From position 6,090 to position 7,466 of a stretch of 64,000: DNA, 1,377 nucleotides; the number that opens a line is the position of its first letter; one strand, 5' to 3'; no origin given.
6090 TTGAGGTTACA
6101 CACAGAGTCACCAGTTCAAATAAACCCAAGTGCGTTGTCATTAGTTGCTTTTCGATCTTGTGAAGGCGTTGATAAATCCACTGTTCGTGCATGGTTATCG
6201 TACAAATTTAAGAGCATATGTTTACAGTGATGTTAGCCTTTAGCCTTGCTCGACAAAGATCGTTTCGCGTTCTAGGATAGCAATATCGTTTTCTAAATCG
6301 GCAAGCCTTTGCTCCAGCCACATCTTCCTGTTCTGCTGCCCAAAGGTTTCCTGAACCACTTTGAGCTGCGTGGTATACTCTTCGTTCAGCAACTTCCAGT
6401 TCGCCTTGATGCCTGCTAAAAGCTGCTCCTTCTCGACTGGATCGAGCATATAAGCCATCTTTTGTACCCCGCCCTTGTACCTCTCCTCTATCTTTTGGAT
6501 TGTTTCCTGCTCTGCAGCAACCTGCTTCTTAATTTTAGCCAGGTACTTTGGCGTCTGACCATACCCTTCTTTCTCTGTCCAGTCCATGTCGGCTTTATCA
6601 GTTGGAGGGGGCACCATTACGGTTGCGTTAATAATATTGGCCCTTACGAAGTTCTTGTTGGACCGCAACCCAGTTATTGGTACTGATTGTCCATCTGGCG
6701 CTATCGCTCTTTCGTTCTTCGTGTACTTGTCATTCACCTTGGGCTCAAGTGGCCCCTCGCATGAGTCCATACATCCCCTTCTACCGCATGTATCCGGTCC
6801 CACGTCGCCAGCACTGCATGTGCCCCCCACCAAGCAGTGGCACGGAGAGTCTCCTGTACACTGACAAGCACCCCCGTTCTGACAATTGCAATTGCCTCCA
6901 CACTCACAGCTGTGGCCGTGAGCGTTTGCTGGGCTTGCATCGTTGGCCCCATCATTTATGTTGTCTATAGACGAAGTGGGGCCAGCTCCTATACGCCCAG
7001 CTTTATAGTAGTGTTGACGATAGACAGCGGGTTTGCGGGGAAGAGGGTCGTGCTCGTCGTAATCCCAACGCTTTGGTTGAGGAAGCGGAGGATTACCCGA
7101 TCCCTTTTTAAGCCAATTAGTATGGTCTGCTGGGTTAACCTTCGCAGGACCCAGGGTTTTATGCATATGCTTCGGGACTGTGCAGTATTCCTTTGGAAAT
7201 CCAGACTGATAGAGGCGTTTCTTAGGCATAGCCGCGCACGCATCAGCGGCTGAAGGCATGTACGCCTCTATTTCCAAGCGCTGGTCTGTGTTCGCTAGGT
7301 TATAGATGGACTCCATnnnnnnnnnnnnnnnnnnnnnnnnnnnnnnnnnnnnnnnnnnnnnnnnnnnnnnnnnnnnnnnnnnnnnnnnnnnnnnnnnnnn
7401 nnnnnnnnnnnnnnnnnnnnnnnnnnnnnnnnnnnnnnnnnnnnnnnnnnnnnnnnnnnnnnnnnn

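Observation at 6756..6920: Metallothionein-like Cys/Gly-rich insert inside an enkurin-domain flagellar protein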

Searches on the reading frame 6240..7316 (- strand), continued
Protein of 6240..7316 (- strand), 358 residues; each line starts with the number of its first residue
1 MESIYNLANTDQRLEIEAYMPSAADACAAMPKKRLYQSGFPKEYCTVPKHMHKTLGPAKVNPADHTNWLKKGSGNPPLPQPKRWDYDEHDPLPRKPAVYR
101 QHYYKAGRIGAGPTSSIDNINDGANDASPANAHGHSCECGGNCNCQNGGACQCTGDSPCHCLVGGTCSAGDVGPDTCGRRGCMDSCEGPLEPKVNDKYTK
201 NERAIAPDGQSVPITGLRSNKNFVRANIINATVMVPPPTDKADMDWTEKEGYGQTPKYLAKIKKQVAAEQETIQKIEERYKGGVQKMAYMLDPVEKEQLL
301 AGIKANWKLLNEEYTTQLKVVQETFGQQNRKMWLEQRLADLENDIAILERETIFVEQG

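Call 31: predict_structure(alignment_id=A2)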
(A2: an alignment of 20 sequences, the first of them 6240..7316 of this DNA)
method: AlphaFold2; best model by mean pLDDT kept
length: 358 residues; sequences in the alignment: 20
mean_pLDDT: 59.1   pTM: 0.26
mean pLDDT of the five models: 59.1, 58.2, 55.5, 54.8, 54.1
residues with pLDDT >= 90: 31; 70-90: 65; 50-70: 131; < 50: 131
segments of 3 or more residues with pLDDT < 50: 1-3, 25-30, 44-52, 98-140, 142-145, 147-150, 156-208
pLDDT, mean of each block of 10 residues (from residue 1): 51 62 49 53 47 51 58 62 56 53 39 36 34 38 49 51 43 36 33 42 46 54 63 60 65 80 89 83 61 87 93 82 75 92 89 70
secondary structure, 60 per line:
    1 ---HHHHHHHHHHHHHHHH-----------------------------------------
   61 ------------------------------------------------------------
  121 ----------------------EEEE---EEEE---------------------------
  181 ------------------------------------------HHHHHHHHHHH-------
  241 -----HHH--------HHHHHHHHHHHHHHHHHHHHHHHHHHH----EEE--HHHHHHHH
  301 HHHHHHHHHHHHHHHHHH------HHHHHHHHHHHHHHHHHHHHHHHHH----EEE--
elements in order: H4-19 E143-146 E150-153 H223-233 H257-283 E288-290 H293-318 H325-349 E354-356

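Call 62: find_encoding_contigs(protein=P0008, flank=3000, max_places=2)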
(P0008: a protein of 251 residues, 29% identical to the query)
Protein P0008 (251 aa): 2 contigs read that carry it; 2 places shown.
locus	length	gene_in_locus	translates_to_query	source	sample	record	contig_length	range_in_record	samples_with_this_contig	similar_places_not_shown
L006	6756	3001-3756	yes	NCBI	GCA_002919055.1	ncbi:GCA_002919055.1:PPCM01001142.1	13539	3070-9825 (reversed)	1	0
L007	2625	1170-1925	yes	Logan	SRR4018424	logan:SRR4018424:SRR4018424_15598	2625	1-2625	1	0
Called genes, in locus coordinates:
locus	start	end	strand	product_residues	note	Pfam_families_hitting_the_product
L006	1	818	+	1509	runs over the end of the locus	?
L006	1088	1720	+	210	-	PF00025:Arf, PF00071:Ras, PF03029:ATP_bind_1 (faint), PF04670:Gtr1_RagA (weak), PF08477:Roc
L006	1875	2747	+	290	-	-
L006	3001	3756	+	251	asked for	PF13864:Enkurin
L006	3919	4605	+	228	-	PF00638:Ran_BP1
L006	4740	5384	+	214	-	-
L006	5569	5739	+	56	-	PF01423:LSM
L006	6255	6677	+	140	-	PF05983:Med7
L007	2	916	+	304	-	?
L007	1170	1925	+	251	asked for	PF13864:Enkurin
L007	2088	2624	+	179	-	?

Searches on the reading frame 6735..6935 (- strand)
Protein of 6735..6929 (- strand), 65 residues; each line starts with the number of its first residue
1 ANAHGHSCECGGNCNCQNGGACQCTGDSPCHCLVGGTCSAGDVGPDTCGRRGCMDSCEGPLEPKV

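Call 15: search_protein_families(library=pfam, proteins=[window:6735-6929:-], max_evalue=10)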
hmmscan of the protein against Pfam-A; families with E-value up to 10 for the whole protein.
seq(65 aa): 0 families

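Call 16: search_solved_structures(query=window:6735-6929:-, max_evalue=10, show_alignments=3)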
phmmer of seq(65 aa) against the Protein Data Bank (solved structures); distinct sequences matched with E-value up to 10: 0.

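Call 33: find_homologous_proteins(query=window:6741-6935:-, max_evalue=10)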
Query window:6741-6935:-: no candidate shares three 5-residue words with the query. No homologue found.

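Call 42: search_protein_representatives(alignment_id=A3)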
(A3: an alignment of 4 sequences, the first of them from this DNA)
Query: 4 sequences, 64 profile positions. Proteins with E-value up to 0.001 (for the whole library): 1; up to 1e-10: 1; up to 1e-30: 0. The best 1 are listed.
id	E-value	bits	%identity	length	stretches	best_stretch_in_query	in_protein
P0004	1.2e-17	80.0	-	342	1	2-63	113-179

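Call 57: predict_structure(alignment_id=A4)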
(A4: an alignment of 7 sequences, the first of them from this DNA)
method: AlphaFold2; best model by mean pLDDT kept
length: 65 residues; sequences in the alignment: 7
mean_pLDDT: 44.5   pTM: 0.24
mean pLDDT of the five models: 44.5, 43.9, 43.8, 42.0, 40.9
residues with pLDDT >= 90: 0; 70-90: 0; 50-70: 16; < 50: 49
segments of 3 or more residues with pLDDT < 50: 1-11, 29-65
pLDDT, mean of each block of 10 residues (from residue 1): 41 52 53 46 40 39 36
secondary structure, 60 per line:
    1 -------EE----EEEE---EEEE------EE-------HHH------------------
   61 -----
elements in order: E14-17 E21-24
